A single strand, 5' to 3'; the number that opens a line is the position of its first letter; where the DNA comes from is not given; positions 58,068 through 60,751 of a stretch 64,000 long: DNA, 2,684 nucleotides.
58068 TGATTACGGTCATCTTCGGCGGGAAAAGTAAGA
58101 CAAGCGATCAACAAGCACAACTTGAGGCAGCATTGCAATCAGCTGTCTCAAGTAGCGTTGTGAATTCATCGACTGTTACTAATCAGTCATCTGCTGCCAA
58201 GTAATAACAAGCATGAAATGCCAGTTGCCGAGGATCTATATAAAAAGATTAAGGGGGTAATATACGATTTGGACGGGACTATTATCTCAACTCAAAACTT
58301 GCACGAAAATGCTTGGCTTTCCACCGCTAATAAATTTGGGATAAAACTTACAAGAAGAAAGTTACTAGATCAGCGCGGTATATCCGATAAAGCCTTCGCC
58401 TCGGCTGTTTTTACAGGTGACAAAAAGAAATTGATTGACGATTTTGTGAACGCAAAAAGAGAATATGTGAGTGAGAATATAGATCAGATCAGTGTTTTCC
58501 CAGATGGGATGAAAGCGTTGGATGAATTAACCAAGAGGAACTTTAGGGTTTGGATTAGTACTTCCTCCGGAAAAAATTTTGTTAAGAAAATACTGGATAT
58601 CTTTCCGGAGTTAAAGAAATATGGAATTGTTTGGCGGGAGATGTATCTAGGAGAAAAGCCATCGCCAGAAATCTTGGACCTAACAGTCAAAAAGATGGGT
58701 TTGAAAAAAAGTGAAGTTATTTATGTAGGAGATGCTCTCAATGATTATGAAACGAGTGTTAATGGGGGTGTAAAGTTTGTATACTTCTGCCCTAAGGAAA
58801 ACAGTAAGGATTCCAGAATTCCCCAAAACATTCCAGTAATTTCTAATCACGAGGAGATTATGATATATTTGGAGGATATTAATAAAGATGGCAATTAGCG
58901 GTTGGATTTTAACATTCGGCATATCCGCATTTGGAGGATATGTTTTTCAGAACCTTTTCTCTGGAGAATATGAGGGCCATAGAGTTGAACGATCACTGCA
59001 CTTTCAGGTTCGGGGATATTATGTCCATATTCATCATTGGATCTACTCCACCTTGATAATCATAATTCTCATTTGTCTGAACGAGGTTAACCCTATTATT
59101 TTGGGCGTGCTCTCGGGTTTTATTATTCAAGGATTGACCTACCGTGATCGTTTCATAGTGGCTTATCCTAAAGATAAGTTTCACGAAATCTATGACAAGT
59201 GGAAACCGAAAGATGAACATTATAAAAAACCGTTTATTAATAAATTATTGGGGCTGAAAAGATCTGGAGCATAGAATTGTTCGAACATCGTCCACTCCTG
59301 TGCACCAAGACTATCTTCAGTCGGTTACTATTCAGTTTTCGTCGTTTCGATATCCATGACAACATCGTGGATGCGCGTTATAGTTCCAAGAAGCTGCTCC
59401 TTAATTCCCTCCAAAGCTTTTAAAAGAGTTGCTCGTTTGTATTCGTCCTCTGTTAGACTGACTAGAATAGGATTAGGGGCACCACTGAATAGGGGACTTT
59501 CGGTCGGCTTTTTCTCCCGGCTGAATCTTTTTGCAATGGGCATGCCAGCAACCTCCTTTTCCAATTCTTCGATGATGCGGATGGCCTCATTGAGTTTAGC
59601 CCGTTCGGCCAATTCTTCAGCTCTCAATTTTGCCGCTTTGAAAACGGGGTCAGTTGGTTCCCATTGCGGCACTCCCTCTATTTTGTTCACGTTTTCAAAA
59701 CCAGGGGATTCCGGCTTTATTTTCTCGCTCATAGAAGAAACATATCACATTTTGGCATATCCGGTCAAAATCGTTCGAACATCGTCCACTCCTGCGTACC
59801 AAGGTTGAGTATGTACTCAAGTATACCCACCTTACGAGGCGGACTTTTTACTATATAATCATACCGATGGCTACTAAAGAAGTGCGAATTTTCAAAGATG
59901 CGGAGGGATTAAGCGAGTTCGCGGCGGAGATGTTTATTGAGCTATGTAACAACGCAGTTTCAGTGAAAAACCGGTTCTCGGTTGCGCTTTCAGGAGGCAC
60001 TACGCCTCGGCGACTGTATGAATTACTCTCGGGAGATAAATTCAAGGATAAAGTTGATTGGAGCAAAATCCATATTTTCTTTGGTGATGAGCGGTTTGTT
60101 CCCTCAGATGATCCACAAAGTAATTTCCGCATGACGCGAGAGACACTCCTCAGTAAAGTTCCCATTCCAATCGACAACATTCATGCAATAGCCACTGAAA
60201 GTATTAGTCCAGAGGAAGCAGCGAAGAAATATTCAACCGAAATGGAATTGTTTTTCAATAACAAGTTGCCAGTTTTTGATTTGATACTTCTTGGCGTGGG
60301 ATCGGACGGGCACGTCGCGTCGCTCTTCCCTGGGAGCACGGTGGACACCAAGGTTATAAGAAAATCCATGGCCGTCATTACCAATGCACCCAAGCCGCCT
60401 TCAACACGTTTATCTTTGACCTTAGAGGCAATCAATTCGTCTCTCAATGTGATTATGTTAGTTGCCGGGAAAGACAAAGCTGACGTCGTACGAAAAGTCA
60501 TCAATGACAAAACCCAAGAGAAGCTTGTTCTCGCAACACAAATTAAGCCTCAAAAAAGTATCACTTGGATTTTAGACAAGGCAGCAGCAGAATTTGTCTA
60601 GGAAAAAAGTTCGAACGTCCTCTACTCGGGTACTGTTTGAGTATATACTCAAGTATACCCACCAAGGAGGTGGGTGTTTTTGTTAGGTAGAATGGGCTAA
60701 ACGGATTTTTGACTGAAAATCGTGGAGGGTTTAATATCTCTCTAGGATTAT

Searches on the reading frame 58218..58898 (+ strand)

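Call 28: search_protein_families(library=pfam, proteins=[window:58218-58898:+], max_evalue=0.01)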
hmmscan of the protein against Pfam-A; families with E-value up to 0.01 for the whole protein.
window:58218-58898:+ (226 aa): 5 families
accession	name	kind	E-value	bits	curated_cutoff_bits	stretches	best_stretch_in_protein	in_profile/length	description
PF13419.12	HAD_2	-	1.1e-25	91.2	23.8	1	14-188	1-176/178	Haloacid dehalogenase-like hydrolase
PF00702.32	Hydrolase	-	4.9e-20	73.2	26.4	1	11-179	1-186/191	haloacid dehalogenase-like hydrolase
PF12710.13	HAD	-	1.5e-06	29.2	27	1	14-178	1-186/189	haloacid dehalogenase-like hydrolase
PF13242.12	Hydrolase_like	-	0.00058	20.2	22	1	147-188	4-46/75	HAD-hyrolase-like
PF08645.17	PNK3P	-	0.0036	17.5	22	0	14-176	3-129/161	Polynucleotide kinase 3 phosphatase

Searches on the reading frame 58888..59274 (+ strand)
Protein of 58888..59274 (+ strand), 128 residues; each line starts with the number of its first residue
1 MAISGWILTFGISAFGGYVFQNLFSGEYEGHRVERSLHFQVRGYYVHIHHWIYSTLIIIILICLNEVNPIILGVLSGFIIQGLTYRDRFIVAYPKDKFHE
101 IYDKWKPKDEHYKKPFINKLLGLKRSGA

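Call 28: search_protein_families(library=pfam, proteins=[window:58888-59274:+], max_evalue=0.01)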
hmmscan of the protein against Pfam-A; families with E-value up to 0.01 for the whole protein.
window:58888-59274:+ (128 aa): 1 family
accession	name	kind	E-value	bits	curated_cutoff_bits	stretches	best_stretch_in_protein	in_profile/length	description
PF13273.12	DUF4064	-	0.0078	16.9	32.1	1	5-75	12-91/102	Protein of unknown function (DUF4064)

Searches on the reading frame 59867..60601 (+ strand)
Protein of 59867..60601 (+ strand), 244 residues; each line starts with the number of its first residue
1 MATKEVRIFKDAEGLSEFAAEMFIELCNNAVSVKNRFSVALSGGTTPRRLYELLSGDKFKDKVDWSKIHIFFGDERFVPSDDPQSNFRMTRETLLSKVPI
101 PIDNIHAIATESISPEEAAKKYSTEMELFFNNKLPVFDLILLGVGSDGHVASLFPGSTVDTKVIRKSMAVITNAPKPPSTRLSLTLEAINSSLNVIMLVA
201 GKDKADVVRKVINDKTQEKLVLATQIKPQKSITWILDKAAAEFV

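Call 28: search_protein_families(library=pfam, proteins=[window:59867-60601:+], max_evalue=0.01)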
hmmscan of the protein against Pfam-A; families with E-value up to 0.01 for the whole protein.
window:59867-60601:+ (244 aa): 1 family
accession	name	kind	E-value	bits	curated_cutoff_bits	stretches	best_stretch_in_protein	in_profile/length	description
PF01182.26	Glucosamine_iso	-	2.9e-71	240.3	27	1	11-227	2-217/225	Glucosamine-6-phosphate isomerases/6-phosphogluconolactonase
